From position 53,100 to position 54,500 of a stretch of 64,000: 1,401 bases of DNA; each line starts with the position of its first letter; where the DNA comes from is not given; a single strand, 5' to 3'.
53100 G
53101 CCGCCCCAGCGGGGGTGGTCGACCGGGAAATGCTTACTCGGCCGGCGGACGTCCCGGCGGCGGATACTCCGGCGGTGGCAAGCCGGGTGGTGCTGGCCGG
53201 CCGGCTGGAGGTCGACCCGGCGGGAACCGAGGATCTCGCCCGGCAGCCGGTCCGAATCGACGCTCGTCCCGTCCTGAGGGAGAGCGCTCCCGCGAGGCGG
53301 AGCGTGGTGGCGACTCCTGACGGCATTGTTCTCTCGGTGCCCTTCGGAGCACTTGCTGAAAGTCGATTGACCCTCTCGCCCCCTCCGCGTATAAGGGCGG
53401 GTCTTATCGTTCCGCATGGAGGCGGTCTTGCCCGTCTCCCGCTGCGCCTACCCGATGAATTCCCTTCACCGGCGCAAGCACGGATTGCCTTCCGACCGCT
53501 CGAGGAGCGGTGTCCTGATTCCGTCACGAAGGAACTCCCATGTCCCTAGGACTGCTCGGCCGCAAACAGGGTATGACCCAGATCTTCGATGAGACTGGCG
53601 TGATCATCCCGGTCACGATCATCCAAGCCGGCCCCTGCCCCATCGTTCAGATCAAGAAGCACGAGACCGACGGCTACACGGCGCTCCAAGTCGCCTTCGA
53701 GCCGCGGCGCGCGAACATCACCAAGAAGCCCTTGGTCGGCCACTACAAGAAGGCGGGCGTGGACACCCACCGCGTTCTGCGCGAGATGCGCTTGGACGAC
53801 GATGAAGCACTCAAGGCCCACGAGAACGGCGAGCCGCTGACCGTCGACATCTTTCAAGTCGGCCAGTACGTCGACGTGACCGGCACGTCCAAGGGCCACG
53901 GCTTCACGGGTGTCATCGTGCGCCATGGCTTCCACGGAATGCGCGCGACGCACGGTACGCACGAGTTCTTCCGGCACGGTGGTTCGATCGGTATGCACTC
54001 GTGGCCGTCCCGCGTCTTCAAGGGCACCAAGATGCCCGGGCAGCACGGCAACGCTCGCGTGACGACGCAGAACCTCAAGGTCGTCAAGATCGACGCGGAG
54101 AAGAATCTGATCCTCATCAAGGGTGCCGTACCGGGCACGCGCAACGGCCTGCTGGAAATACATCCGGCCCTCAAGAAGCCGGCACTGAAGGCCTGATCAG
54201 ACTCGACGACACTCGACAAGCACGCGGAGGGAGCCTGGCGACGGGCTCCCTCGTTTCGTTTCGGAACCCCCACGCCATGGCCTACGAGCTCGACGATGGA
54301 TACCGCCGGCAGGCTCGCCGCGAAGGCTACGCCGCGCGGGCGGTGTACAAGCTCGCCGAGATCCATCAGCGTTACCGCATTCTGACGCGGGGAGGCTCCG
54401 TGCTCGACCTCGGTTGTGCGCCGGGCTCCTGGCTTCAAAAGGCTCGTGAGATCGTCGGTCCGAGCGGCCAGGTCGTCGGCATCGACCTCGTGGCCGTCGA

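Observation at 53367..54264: Ribosomal protein L3 gene as an isolated unit with its own strong promoter, ~140-nt leader and terminator, outside any S10-operon context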

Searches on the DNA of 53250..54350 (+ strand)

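Call 14: search_rna_families(source=window, start=53250, end=54350, threshold=evalue, max_evalue=10)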
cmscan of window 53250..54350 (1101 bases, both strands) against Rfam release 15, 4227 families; matches with E-value up to 10: 2.
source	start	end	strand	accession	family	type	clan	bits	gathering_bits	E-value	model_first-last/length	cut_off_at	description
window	54188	54257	+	RF02231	sX12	Gene; sRNA;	-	19.3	106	1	1-78/78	no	Xanthomonas sRNA sX12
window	54227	54252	+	RF02357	RNaseP-T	Gene; ribozyme;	CL00002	11.7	60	8.1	18-43/208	no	RNaseP truncated form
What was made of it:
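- On Described RNA families (Rfam 15), including known r-protein leaders: Nothing in the leader at E<=10; the only two weak matches fall on the terminator hairpin (call 14).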

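Call 26: search_rna_families(sources=[L011, L022, L033, L018, L026, L014, L058, L064, L019, L002, L040], threshold=gathering)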
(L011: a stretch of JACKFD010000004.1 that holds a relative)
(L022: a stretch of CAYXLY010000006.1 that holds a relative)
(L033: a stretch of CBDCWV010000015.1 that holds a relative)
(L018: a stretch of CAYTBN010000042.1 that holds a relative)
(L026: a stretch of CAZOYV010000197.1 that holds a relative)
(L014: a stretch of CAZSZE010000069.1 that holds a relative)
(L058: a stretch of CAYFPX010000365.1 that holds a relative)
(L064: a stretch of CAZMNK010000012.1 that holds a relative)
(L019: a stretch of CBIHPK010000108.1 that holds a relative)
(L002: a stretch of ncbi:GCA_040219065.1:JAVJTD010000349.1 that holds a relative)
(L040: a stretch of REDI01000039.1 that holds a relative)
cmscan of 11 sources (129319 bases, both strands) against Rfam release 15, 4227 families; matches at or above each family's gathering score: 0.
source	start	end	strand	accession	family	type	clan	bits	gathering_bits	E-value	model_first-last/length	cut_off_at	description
